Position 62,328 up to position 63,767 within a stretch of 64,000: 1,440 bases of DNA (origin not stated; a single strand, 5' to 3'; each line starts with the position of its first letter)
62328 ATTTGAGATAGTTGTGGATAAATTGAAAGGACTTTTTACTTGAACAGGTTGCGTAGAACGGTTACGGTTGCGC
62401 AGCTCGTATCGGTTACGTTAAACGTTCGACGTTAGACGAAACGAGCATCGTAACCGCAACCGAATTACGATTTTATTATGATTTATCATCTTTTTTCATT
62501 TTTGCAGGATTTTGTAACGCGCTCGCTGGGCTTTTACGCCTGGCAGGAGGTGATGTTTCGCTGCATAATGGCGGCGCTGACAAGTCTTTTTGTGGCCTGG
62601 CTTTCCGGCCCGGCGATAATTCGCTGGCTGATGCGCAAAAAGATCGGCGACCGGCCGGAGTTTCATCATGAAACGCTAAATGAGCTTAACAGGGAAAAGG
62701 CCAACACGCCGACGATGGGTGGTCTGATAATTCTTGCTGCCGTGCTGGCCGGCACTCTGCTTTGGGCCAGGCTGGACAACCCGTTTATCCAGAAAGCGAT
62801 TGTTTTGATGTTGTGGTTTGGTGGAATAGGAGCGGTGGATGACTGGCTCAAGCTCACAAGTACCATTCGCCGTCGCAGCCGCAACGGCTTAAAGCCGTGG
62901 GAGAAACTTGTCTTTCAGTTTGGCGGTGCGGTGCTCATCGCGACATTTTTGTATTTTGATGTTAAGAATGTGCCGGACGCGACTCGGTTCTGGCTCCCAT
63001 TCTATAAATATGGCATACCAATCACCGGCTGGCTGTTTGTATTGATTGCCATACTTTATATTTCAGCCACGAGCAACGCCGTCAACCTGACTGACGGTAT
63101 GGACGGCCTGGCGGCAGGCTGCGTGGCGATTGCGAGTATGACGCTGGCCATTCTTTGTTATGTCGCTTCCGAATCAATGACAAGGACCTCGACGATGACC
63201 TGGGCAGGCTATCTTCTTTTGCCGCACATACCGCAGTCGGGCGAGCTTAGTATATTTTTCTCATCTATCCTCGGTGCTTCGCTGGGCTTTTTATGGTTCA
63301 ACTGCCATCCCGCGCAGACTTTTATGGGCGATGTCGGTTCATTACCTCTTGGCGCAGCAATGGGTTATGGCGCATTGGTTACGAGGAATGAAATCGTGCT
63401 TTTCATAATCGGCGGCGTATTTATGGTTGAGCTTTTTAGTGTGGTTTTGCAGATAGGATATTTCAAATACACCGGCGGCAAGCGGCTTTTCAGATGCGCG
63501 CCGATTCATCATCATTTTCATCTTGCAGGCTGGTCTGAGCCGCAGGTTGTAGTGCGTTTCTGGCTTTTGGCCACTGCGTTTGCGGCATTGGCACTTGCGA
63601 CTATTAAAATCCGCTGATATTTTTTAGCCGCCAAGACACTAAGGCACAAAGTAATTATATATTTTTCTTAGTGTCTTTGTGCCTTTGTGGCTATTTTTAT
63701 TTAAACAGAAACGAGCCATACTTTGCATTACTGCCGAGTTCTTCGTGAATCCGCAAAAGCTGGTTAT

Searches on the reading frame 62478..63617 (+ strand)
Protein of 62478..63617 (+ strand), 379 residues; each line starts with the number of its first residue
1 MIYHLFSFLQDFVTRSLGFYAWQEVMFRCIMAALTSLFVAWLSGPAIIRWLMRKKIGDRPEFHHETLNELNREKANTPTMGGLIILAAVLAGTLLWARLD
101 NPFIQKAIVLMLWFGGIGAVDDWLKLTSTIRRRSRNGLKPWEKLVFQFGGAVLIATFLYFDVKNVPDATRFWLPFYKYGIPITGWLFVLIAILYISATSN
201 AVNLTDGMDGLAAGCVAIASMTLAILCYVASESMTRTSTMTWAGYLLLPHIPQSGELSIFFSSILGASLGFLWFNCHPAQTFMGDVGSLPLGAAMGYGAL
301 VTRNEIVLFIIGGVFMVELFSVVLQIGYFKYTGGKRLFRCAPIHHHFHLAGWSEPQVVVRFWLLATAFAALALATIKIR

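Call 15: find_encoding_contigs(protein=window:62478-63617:+, flank=10000, max_places=3)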
Protein window:62478-63617:+ (379 aa): 1 contig read that carries it; 1 place shown.
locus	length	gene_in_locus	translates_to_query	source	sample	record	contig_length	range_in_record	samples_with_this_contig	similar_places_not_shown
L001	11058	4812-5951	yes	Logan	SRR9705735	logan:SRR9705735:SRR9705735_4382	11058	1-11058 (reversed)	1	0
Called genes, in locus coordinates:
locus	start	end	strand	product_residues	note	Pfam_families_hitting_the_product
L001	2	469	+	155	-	?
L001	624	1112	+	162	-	PF02915:Rubrerythrin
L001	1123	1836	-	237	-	PF04256:DUF434, PF18481:DUF5616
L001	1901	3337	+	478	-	PF01225:Mur_ligase, PF08245:Mur_ligase_M, PF02875:Mur_ligase_C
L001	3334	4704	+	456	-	PF01225:Mur_ligase, PF08245:Mur_ligase_M, PF02875:Mur_ligase_C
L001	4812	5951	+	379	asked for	PF10555:MraY_sig1 (weak), PF00953:Glycos_transf_4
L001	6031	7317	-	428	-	PF03952:Enolase_N, PF00113:Enolase_C, PF13378:MR_MLE_C (weak)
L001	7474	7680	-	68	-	-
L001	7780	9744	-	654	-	PF07944:Beta-AFase-like_GH127_cat, PF07470:Glyco_hydro_88 (faint), PF20736:Glyco_hydro127M, PF20737:Glyco_hydro127C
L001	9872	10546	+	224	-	PF02666:PS_Dcarbxylase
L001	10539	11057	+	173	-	?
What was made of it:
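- Tried and rejected: Only an 11-kb Logan contig overlapping the window's end was obtained (call 15).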
